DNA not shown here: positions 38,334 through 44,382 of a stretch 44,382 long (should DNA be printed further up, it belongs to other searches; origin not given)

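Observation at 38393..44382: Candidate undescribed system: Sec-exported split Rhs locus (small Pro-rich protein + shell-PKD adhesin-like giant + separately secreted core protein)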

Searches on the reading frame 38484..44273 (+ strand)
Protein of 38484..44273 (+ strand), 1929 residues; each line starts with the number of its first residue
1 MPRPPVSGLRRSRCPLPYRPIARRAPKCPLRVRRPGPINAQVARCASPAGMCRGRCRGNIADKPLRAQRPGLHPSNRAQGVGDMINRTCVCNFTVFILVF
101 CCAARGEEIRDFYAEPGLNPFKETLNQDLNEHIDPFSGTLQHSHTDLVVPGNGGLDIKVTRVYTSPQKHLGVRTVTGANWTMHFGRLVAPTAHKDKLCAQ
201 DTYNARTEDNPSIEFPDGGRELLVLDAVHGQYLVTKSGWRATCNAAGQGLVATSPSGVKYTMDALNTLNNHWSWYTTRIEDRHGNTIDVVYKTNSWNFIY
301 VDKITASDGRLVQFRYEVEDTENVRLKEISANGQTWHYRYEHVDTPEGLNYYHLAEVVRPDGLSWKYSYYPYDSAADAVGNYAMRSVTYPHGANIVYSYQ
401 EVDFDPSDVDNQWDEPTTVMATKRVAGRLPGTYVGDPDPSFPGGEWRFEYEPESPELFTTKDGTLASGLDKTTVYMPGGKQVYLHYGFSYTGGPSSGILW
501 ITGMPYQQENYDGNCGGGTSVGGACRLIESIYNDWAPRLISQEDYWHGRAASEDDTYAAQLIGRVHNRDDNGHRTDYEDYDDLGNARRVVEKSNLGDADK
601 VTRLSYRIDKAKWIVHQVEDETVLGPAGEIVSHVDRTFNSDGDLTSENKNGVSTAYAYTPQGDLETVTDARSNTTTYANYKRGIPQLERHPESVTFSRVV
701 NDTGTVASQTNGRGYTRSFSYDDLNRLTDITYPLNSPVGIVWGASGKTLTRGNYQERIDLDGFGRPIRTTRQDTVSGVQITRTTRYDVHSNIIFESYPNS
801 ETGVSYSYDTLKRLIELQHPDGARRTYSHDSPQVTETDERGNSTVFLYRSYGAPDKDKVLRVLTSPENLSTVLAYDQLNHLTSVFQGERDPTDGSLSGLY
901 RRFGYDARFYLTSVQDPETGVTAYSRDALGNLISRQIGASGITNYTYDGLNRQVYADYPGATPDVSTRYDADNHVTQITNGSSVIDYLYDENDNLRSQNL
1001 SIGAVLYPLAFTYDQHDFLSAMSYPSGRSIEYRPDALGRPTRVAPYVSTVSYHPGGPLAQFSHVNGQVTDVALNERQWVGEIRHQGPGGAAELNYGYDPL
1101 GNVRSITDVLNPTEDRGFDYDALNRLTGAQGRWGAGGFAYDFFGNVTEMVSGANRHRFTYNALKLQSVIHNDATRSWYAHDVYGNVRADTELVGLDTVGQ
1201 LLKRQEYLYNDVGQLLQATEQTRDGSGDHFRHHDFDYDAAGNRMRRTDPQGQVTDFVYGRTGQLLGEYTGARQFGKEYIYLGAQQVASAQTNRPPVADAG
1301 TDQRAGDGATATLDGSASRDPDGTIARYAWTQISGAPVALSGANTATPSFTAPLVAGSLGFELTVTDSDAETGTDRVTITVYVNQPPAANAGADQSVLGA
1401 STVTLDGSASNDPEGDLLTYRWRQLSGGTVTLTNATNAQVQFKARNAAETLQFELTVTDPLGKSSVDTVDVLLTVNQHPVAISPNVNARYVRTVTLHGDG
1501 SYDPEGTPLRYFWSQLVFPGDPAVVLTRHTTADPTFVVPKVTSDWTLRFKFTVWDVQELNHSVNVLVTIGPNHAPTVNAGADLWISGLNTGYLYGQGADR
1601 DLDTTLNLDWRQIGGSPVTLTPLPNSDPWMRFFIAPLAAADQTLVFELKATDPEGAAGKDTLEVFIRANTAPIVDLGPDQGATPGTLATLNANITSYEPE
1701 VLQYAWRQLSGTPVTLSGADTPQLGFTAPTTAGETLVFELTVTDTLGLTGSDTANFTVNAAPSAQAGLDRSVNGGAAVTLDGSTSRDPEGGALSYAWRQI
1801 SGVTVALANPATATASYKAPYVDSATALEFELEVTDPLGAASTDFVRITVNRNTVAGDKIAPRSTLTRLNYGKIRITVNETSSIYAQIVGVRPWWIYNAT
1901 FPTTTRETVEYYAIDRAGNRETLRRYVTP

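Call 5: search_protein_families(library=pfam, proteins=[window:38733-44273:+], max_evalue=0.01)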
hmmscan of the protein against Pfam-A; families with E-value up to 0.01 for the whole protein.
window:38733-44273:+ (1846 aa): 8 families
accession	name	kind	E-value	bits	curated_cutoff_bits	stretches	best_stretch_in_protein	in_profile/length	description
PF22352.2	K319L-like_PKD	-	4.7e-85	280.1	27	6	1216-1298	1-84/84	K319L-like, PKD domain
PF05593.20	RHS_repeat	-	3.7e-32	110.5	22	4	1154-1185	1-32/38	RHS Repeat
PF18911.6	PKD_4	-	1.5e-28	99.1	27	3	1209-1298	1-85/85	PKD domain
PF21027.3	Sde0182_C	-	1.9e-16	60.8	27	1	1319-1376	1-67/83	Cellulose-binding protein Sde0182, C-terminal domain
PF02010.21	REJ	-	2.1e-09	37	25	0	1271-1340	50-127/452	REJ domain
PF17963.7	Big_9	-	6.7e-07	30.6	23.6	1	1301-1388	1-88/89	Bacterial Ig domain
PF20148.4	DUF6531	-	0.00044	21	24.1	1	48-103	2-52/74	Domain of unknown function (DUF6531)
PF15283.12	DUF4595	-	0.00047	20.6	34.2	0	885-941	80-140/202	Domain of unknown function (DUF4595) with porin-like fold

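Call 6: search_protein_families(library=ncbifam, proteins=[window:38733-44273:+], max_evalue=0.01)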
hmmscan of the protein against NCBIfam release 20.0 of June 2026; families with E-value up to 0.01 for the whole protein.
window:38733-44273:+ (1846 aa): 4 families
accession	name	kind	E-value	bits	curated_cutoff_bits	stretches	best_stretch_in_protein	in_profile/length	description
NF038112.1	myxo_dep_M36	subfamily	2.3e-119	399.6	1500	2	1408-1772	1207-1568/1604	myxosortase-dependent M36 family metallopeptidase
NF038111.1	rhom_dep_M36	equivalog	1.3e-52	178.5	1700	4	1302-1399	1185-1282/1315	rhombosortase-dependent M36 family metallopeptidase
TIGR01643.1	YD_repeat_2x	repeat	1.3e-11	44.4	15.8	0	1149-1172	17-40/42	YD repeat-containing protein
NF012211.1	tand_rpt_95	domain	9.3e-06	25.5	90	0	1327-1399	19-94/98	tandem-95 repeat protein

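Call 7: find_encoding_contigs(protein=window:38733-44273:+, flank=10000, max_places=6)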
Protein window:38733-44273:+ (1846 aa): no gene with exactly this product is on record in the collection.

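Call 9: find_encoding_contigs(protein=window:38484-44273:+, flank=10000, max_places=6)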
Protein window:38484-44273:+ (1929 aa): no gene with exactly this product is on record in the collection.
